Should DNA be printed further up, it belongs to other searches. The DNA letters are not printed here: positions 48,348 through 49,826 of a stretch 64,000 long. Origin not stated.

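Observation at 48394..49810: Opposite-strand orphan gene inserted between rpsJ and rplC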

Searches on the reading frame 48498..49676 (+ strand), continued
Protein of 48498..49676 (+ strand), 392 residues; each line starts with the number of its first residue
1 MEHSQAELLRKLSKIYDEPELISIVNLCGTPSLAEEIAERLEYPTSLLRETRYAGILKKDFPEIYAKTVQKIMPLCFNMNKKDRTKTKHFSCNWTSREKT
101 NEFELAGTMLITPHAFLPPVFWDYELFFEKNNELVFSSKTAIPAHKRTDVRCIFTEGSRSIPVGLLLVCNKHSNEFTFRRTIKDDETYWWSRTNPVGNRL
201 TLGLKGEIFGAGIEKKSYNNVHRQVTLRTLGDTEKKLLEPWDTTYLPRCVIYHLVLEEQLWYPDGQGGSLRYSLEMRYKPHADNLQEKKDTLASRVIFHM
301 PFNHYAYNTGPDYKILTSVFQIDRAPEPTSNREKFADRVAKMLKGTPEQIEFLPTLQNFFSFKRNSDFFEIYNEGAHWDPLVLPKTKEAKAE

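Call 42: predict_structure(alignment_id=A4)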
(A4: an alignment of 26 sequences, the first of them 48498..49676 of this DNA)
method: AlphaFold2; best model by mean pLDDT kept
length: 392 residues; sequences in the alignment: 26
mean_pLDDT: 84.8   pTM: 0.86
mean pLDDT of the five models: 84.8, 83.3, 83.3, 82.9, 81.1
residues with pLDDT >= 90: 211; 70-90: 110; 50-70: 63; < 50: 8
segments of 3 or more residues with pLDDT < 50: 198-201
pLDDT, mean of each block of 10 residues (from residue 1): 89 92 93 96 97 97 93 60 78 91 95 94 96 92 87 97 95 91 86 69 73 74 91 77 59 92 83 92 72 84 56 85 71 85 94 94 83 83 76 50
secondary structure, 60 per line:
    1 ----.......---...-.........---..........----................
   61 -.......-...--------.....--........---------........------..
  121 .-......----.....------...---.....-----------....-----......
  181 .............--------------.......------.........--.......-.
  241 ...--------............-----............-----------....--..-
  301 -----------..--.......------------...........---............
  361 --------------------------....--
elements in order: H5-11 H19-27 H31-40 H45-60 H62-68 H81-85 E88-95 E105-112 E123-128 E133-137 E150-154 E166-169 E175-182 E186-193 E208-214 E221-229 H232-237 H240-243 E252-263 E269-280 E292-295 E316-322 H335-345 E349-351 H352-360 H387-390

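Call 55: fold_search(model_id=the predicted structure, library=pdb)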
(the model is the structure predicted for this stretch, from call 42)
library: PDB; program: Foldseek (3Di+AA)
matches with E <= 10: 331; with E <= 0.001: 0
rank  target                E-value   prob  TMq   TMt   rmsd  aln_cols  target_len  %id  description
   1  2zfg                  8.0e-02  0.15  0.17  0.19  21.2       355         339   10  Structure of OMPF PORIN (released 2008-07-29)
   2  5nxn_A                1.0e-01  0.15  0.18  0.20  20.9       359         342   10  Structure of a L5-deletion mutant of Providencia stuartii Omp-Pst1 (released 2018-02-21)
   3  8hnu_A                1.3e-01  0.11  0.14  0.07  18.5       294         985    9  Cellodextrin phosphorylase stable variant from Clostridium thermocellum (released 2023-12-13)
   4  1hxx                  1.4e-01  0.12  0.17  0.18  21.0       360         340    9  OMPF PORIN MUTANT Y106F (released 2001-06-06)
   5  8pyz_E                1.4e-01  0.12  0.16  0.18  21.1       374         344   10  Structure of Ompk36GD from Klebsiella pneumonia, solved at wavelength 4.13 A (released 2023-10-25)
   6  6rck_A                1.5e-01  0.08  0.14  0.15  21.9       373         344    8  Crystal structure of the OmpK36 GD insertion chimera from Klebsiella pneumonia (released 2019-09-11)
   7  4lsh_A                1.9e-01  0.09  0.16  0.18  21.3       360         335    9  Ion selectivity of OmpF porin soaked in 0.2M KBr (released 2013-10-23)
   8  5o79_A                1.9e-01  0.08  0.15  0.17  21.3       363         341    8  Klebsiella pneumoniae OmpK36 (released 2018-06-20)
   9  9a2y_MODEL_1_A        2.2e-01  0.09  0.17  0.18  23.6       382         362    8  Model of E. coli OmpF by in-cell photo-crosslinking MS and deep learning (released 2023-02-24)
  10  3rqb_A                2.3e-01  0.03  0.11  0.13  19.4       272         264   11  Crystal Structure of Conserved Protein of Unknown Function with Hot dog Fold from Alicyclobacillus acidocaldarius (released 2011-05-18)
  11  9j9n_A                2.4e-01  0.10  0.18  0.20  20.2       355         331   10  artificial mononuclear Zn-bound metalloprotein 2 (M2:Zn) (released 2025-07-02)
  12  4rl8_A                2.4e-01  0.09  0.17  0.22  22.6       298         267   10  Crystal structure of the COG4313 outer membrane channel from Pseudomonas putida F1 (released 2015-07-29)
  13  8i8r_A                2.5e-01  0.08  0.15  0.17  21.9       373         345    8  Cryo-EM Structure of OmpC3-MlaA Complex in MSP2N2 Nanodiscs (released 2023-12-20)
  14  1tlw_A                2.7e-01  0.10  0.16  0.22  19.9       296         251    8  Tsx structure complexed with thymidine (released 2004-08-24)
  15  6rcp_A                2.7e-01  0.08  0.16  0.17  19.8       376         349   10  Crystal structure of the OmpK36 clinical isolate ST258 from Klebsiella pneumonia (released 2019-09-11)
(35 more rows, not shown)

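Call 56: fold_search(model_id=the predicted structure, library=viral)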
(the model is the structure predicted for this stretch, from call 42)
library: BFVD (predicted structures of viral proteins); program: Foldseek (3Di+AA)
matches with E <= 10: 232; with E <= 0.001: 0
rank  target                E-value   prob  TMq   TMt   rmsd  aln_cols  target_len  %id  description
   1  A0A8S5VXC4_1          8.2e-02  0.07  0.10  0.05  25.1       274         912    9  (no name in the UniProt tables at hand)
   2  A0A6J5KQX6            1.4e-01  0.16  0.16  0.26  20.7       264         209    7  Uncharacterized protein [uncultured Caudovirales phage]
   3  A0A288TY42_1          2.4e-01  0.04  0.10  0.04  23.4       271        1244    9  Putative tail fiber [Enterococcus phage EFP01]
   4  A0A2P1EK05            2.5e-01  0.03  0.12  0.08  26.2       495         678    8  (no name in the UniProt tables at hand)
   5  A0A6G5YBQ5            2.8e-01  0.08  0.12  0.19  18.8       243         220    7  (no name in the UniProt tables at hand)
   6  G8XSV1                3.3e-01  0.06  0.10  0.10  18.6       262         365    9  Envelope glycoprotein UL37 [Saimiriine betaherpesvirus 4]
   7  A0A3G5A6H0            3.9e-01  0.02  0.09  0.08  22.3       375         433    6  Uncharacterized protein [Harvfovirus sp.]
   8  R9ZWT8                5.1e-01  0.04  0.11  0.13  24.0       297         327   10  Outer-membrane protein OmpA domain containing protein [Cellulophaga phage phi17:2]
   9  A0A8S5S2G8            5.4e-01  0.08  0.17  0.12  18.5       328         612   10  Phosphate-selective porin O and P [Siphoviridae sp. ctBLh2]
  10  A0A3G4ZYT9            5.4e-01  0.03  0.11  0.14  18.6       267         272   13  Uncharacterized protein [Faunusvirus sp.]
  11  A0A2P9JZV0            5.4e-01  0.02  0.09  0.06  26.1       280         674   11  Tail fiber protein [Salmonella phage vB_SpuP_Spp16]
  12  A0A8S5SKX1            6.0e-01  0.03  0.13  0.17  19.3       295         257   10  Lipoprotein [Siphoviridae sp. ct3ka12]
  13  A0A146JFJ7            7.1e-01  0.04  0.14  0.17  18.9       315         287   12  (no name in the UniProt tables at hand)
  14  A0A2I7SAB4            8.0e-01  0.06  0.17  0.20  18.3       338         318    6  (no name in the UniProt tables at hand)
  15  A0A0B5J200            9.4e-01  0.02  0.13  0.13  22.6       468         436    6  Morn repeat protein [Pandoravirus inopinatum]
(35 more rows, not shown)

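Call 58: search_solved_structures(query=A4, max_evalue=10)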
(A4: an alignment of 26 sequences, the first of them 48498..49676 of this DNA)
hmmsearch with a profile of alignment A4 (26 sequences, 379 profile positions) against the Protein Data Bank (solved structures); distinct sequences matched with E-value up to 10: 0.

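Call 63: search_protein_families(library=pfam, proteins=[P0029, P0024, P0033, P0019, P0012, P0025, P0027, P0028], max_evalue=0.01)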
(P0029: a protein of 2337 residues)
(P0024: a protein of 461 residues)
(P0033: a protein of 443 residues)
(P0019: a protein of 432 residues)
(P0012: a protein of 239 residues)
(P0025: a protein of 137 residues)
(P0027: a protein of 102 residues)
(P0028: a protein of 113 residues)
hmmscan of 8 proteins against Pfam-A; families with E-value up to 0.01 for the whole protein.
P0029 (2337 aa): 8 families
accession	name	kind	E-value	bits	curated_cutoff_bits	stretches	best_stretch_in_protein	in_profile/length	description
PF17963.7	Big_9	-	9e-54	180.8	23.6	9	191-269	11-82/89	Bacterial Ig domain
PF17803.7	Cadherin_4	-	9.9e-29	100.1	25.1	8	71-138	2-70/71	Bacterial cadherin-like domain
PF19077.6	Big_13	-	6.2e-17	62.4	27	0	22-75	43-99/102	Bacterial Ig-like domain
PF19407.5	DUF5979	-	8.4e-15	55.7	25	0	1555-1603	7-55/104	Domain of unknown function (DUF5979)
PF01356.24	A_amylase_inhib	-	3.7e-11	43.3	25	0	156-177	11-32/68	Alpha amylase inhibitor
PF02369.22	Big_1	-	3.6e-08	33.8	34.9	0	49-106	15-70/93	Bacterial Ig-like domain (group 1)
PF06701.19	MIB_HERC2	-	2.1e-06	28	33.5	0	158-176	9-27/66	Mib_herc2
PF20097.4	DUF6487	-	6.2e-06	27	24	0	31-57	10-36/67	Domain of unknown function (DUF6487)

P0024 (461 aa): 0 families

P0033 (443 aa): 0 families

P0019 (432 aa): 0 families

P0012 (239 aa): 0 families

P0025 (137 aa): 0 families

P0027 (102 aa): 0 families

P0028 (113 aa): 0 families

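Call 64: find_homologous_proteins(query=A4, max_evalue=0.00001)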
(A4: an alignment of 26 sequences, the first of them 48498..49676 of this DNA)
Query A4 (26 sequences) (392 aa, profile of the alignment): 5 proteins with E <= 0.00001 among 8000 candidates.
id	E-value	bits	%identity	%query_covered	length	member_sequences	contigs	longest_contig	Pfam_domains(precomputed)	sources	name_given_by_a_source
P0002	1.7e-120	421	67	99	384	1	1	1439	-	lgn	-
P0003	5.3e-120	419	67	97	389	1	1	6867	-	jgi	-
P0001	4.4e-118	413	100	100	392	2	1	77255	-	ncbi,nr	ncbi:hypothetical protein HYT01_01005 [Candidatus Giovannonibacteria bacterium]|nr:hypothetical prot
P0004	4.4e-115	403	53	99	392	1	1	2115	-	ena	-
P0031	5.4e-89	317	24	39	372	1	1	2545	-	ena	-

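Call 77: find_encoding_contigs(protein=P0026, flank=6000, max_places=3)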
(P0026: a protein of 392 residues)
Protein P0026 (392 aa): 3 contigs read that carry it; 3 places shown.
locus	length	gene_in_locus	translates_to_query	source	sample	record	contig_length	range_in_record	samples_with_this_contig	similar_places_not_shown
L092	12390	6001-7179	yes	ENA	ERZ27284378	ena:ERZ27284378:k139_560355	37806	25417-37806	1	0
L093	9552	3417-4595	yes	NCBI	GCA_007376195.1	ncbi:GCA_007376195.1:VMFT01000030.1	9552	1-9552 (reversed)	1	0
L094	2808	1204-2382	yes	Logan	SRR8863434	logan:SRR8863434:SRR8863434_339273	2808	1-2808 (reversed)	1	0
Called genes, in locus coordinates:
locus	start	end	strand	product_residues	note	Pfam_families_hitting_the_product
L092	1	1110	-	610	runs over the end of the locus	PF00753:Lactamase_B, PF12706:Lactamase_B_2, PF22505:RNase_J_b_CASP, PF17770:RNase_J_C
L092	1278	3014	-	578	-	PF00496:SBP_bac_5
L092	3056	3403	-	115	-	PF03840:SecG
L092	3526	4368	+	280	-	-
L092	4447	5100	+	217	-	PF01351:RNase_HII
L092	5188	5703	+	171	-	PF20803:PaaX_M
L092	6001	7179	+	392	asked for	-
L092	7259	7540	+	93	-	PF01783:Ribosomal_L32p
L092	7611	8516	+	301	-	PF01029:NusB, PF00293:NUDIX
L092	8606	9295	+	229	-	PF22935:RM44_endonuclase (weak), PF14622:Ribonucleas_3_3, PF00636:Ribonuclease_3, PF00035:dsrm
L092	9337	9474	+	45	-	-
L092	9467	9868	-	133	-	PF00892:EamA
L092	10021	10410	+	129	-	PF04480:DUF559, PF18741:MTES_1575 (weak)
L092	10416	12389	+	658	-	?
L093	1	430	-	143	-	?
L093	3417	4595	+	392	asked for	-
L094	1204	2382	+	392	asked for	-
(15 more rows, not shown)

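Call 78: find_encoding_contigs(protein=P0020, flank=6000, max_places=3)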
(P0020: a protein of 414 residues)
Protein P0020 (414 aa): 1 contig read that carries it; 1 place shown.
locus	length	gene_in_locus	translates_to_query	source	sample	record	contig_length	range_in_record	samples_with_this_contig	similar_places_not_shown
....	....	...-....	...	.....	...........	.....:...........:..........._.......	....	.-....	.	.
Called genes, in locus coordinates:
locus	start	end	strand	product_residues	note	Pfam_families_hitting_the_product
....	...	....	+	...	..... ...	-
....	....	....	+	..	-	?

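Call 81: search_protein_families(library=pfam, proteins=[L001:4156-4494:-, L001:3860-4153:-, L005:2686-2910:-], max_evalue=0.01)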
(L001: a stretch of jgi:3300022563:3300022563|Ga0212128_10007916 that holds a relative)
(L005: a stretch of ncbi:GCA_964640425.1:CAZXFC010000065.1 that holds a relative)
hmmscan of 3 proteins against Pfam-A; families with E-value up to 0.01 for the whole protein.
L001:4156-4494:- (112 aa): 0 families

L001:3860-4153:- (97 aa): 1 family
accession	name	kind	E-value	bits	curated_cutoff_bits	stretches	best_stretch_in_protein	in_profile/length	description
PF09693.15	Phage_XkdX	-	0.0057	17.1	23.5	0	72-89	17-35/40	Phage uncharacterised protein (Phage_XkdX)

L005:2686-2910:- (74 aa): 0 families
